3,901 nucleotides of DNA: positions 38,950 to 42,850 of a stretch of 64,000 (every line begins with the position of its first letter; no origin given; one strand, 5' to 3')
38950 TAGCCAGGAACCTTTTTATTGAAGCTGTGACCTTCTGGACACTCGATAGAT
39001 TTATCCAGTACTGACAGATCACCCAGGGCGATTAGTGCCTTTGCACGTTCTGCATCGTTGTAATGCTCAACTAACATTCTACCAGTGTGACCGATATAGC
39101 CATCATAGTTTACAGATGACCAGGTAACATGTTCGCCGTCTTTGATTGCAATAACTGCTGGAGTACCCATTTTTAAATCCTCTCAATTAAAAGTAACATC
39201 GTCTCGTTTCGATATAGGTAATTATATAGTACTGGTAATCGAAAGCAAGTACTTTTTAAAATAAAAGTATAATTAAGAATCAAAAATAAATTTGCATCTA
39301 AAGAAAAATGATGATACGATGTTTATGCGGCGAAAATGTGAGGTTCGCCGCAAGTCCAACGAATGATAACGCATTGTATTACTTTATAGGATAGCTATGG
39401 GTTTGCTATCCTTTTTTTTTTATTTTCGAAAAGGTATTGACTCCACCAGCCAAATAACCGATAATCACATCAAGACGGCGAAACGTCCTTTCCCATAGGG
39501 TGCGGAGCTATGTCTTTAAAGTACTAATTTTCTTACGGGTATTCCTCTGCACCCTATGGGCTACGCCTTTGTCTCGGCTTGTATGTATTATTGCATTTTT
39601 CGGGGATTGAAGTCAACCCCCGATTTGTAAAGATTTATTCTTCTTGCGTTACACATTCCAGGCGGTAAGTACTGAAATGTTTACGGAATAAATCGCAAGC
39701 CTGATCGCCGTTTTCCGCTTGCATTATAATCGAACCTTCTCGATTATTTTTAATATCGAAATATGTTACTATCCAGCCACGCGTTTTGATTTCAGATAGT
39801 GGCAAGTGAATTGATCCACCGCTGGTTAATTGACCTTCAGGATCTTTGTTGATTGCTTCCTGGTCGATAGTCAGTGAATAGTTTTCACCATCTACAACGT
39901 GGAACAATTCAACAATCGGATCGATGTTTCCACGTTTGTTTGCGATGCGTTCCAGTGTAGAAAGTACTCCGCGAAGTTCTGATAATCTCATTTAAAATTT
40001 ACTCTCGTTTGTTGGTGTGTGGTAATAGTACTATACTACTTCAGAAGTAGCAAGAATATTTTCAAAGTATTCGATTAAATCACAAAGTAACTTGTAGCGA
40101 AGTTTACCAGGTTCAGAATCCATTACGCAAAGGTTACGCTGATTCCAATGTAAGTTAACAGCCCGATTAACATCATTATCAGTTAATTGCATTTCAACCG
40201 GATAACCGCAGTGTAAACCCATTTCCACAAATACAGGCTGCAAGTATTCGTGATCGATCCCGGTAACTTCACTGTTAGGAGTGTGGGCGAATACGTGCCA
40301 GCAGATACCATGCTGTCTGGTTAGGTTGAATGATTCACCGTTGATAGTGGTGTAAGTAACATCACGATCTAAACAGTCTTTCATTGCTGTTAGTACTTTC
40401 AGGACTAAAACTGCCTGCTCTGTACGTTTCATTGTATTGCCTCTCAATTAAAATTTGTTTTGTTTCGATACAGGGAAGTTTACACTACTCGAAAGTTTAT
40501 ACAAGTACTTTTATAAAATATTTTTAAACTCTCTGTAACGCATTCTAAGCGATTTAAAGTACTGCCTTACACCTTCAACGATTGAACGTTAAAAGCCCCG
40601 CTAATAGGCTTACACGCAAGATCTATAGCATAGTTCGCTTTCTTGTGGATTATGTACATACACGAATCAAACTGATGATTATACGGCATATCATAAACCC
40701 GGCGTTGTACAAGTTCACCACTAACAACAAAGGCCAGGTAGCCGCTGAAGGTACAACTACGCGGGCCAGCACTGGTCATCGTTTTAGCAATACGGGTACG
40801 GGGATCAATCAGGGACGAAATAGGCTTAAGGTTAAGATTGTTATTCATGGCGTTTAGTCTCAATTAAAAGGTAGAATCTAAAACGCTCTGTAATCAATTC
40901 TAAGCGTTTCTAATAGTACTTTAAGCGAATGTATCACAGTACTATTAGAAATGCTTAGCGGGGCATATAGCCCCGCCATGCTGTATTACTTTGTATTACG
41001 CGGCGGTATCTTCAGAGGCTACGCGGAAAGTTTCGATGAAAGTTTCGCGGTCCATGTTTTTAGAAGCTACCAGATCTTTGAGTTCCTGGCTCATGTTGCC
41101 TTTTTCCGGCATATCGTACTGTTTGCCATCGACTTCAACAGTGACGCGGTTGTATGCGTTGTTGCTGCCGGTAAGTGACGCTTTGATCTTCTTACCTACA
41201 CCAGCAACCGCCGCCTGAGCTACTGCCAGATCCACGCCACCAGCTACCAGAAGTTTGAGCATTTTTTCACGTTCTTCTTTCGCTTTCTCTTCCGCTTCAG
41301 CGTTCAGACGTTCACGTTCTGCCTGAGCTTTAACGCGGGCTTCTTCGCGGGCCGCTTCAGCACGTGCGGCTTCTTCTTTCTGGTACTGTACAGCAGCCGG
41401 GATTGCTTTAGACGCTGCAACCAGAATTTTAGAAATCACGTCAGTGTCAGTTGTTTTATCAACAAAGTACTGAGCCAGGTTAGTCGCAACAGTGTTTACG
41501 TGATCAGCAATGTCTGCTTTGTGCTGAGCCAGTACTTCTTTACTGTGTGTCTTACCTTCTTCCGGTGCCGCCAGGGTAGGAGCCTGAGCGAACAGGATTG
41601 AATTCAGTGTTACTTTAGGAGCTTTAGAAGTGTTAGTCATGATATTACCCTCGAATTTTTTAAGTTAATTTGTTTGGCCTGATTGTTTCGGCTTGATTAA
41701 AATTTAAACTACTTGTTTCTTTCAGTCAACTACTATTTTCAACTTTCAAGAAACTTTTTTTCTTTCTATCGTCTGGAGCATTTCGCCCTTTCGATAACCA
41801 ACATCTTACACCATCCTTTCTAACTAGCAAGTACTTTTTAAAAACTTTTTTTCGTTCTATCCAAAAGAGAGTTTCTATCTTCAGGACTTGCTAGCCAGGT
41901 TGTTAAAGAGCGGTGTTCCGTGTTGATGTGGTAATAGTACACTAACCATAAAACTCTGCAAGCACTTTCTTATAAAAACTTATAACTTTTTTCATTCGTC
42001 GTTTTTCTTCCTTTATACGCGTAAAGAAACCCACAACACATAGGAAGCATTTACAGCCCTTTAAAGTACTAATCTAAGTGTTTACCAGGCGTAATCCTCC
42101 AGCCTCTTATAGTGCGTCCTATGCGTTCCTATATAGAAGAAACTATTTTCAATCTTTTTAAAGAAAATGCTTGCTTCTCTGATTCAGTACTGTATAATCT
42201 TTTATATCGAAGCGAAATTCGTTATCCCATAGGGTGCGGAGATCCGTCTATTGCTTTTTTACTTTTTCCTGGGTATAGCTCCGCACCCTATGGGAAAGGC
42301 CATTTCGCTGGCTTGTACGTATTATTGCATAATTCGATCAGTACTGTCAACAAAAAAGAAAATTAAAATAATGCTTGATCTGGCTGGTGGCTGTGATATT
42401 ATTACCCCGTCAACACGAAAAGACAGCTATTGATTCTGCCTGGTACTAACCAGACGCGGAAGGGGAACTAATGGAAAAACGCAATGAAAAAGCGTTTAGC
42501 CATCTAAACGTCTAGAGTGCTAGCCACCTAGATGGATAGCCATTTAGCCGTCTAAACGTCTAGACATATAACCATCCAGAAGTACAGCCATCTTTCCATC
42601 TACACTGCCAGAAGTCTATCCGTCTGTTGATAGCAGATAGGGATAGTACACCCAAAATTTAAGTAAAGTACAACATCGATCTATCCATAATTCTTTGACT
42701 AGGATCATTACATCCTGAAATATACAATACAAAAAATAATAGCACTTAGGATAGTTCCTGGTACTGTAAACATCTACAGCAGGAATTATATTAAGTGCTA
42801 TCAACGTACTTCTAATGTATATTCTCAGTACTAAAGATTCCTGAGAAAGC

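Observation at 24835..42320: Family of quasi-palindromic intergenic elements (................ arms) flanked by GCGAAA-loop hairpins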

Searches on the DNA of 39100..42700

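Call 42: search_rna_families(source=window, start=39100, end=42700, threshold=evalue, max_evalue=5)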
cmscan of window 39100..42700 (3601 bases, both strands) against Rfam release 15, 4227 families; matches with E-value up to 5: 3.
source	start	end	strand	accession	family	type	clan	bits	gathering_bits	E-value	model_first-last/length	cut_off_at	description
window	40900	40958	-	RF03664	MIR6288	Gene; miRNA;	-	20.4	74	1.5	1-92/92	no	MIR6288 microRNA precursor family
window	42517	42590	-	RF00754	mir-279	Gene; miRNA;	CL00095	19.1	56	3.3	1-87/87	no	mir-279 microRNA precursor family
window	40194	40258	-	RF00215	Tombus_3_III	Cis-reg;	-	18.7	35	1.7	1-70/70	no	Tombus virus defective interfering (DI) RNA region 3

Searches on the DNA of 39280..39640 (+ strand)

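Call 8: search_dna_similar(query=window:39280-39640:+, collection=phages, mode=near, max_rows=30)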
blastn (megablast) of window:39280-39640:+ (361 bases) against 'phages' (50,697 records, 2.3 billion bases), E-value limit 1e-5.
No match.

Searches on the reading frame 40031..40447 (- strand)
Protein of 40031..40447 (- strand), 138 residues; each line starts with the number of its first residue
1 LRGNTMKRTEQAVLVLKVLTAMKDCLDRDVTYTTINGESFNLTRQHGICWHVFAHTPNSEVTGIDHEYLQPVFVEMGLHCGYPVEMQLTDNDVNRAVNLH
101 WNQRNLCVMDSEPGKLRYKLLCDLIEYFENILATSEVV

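Call 58: search_protein_families(library=pfam, proteins=[window:40031-40447:-], max_evalue=0.01)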
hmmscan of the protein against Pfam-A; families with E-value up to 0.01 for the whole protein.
window:40031-40447:- (138 aa): 0 families

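Call 59: search_protein_families(library=phrogs, proteins=[window:40031-40447:-], max_evalue=0.001)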
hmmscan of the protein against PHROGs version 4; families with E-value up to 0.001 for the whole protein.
window:40031-40447:- (138 aa): 1 family
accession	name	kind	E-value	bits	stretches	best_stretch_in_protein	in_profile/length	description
phrog_19987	-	unknown function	1.1e-49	168.7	1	5-133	3-128/130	-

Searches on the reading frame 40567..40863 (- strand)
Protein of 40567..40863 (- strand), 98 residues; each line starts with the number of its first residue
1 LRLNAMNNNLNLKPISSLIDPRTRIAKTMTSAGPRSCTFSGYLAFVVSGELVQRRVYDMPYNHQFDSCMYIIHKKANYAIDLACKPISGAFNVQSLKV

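Call 58: search_protein_families(library=pfam, proteins=[window:40567-40863:-], max_evalue=0.01)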
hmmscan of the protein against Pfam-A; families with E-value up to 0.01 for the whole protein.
window:40567-40863:- (98 aa): 0 families

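Call 59: search_protein_families(library=phrogs, proteins=[window:40567-40863:-], max_evalue=0.001)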
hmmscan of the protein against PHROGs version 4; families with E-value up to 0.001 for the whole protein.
window:40567-40863:- (98 aa): 1 family
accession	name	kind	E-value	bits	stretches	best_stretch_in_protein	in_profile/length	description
phrog_14550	-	unknown function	3.9e-38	130.7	1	11-98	2-89/89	-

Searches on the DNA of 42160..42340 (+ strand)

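Call 14: search_dna_similar(query=window:42160-42340:+, collection=phages, mode=distant, max_rows=40, max_evalue=0.01)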
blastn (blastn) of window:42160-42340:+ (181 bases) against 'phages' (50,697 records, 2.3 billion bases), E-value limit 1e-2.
Records with a match: 33; places in all: 73; records where one place covers at least 80% of the query: 6.
Best place of each record, by identity: 95-99% 1; 80-90% 12; 60-80% 20.
By first word of the organism name: Klebsiella 9; Erwinia 7; Yersinia 4; Salmonella 4; Escherichia 3; Serratia 2; Pectobacterium 2; Cronobacter 2.
By host as written in the record: Klebsiella pneumoniae 5; - 4; Erwinia amylovora SNUABM_01 3; Erwinia amylovora 3; Serratia marcescens UCC2017 2; Pectobacterium carotovorum subsp. carotovorum strain CBBL19-1-37 2; Cronobacter sakazakii 2; Klebsiella sp. 2; and 9 more.
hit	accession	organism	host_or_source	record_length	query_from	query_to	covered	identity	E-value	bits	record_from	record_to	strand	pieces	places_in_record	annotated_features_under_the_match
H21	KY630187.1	Serratia phage BF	Serratia marcescens UCC2017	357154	11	171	89%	73.2%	2e-12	77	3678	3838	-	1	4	none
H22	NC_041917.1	Serratia phage BF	Serratia marcescens UCC2017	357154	11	171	89%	73.2%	2e-12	77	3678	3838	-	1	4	none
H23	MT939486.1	Erwinia phage pEa_SNUABM_12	Erwinia amylovora SNUABM_01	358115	11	171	89%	72.6%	1e-10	73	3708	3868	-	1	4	none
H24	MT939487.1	Erwinia phage pEa_SNUABM_47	Erwinia amylovora SNUABM_01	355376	11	171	89%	72.6%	1e-10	73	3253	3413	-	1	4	none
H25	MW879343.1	Erwinia phage pEa_SNUABM_44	Erwinia amylovora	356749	11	171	89%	72.6%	1e-10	73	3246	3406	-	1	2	none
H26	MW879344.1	Erwinia phage pEa_SNUABM_49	Erwinia amylovora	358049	11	171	89%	72.0%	1e-9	68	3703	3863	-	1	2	none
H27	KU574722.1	Pectobacterium phage vB_PcaM_CBB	Pectobacterium carotovorum subsp. ...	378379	33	155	68%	69.9%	7e-6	56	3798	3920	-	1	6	redundant repeat | hypothetical protein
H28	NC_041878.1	Pectobacterium phage vB_PcaM_CBB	Pectobacterium carotovorum subsp. ...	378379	33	155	68%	69.9%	7e-6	56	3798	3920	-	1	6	redundant repeat | hypothetical protein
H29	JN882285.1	Cronobacter phage vB_CsaM_GAP32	Cronobacter sakazakii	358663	64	156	51%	78.7%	3e-11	73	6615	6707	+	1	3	none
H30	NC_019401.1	Cronobacter phage vB_CsaM_GAP32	Cronobacter sakazakii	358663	64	156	51%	78.7%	3e-11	73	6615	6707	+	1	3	none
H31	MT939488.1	Erwinia phage pEa_SNUABM_50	Erwinia amylovora SNUABM_01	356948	64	166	57%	69.9%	4e-3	47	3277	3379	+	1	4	none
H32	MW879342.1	Erwinia phage pEa_SNUABM_19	Erwinia amylovora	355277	64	166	57%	69.9%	4e-3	47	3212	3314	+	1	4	hypothetical protein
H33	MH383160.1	Escherichia phage UB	Escherichia coli O157:H7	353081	23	93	39%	76.7%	1e-3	49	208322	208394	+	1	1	none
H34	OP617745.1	Klebsiella phage KP13-7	Klebsiella pneumoniae KP13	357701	26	85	33%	88.3%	2e-12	78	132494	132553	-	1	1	none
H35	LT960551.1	Yersinia phage fHe-Yen9-04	-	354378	1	55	30%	80.0%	3e-4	51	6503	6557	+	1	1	none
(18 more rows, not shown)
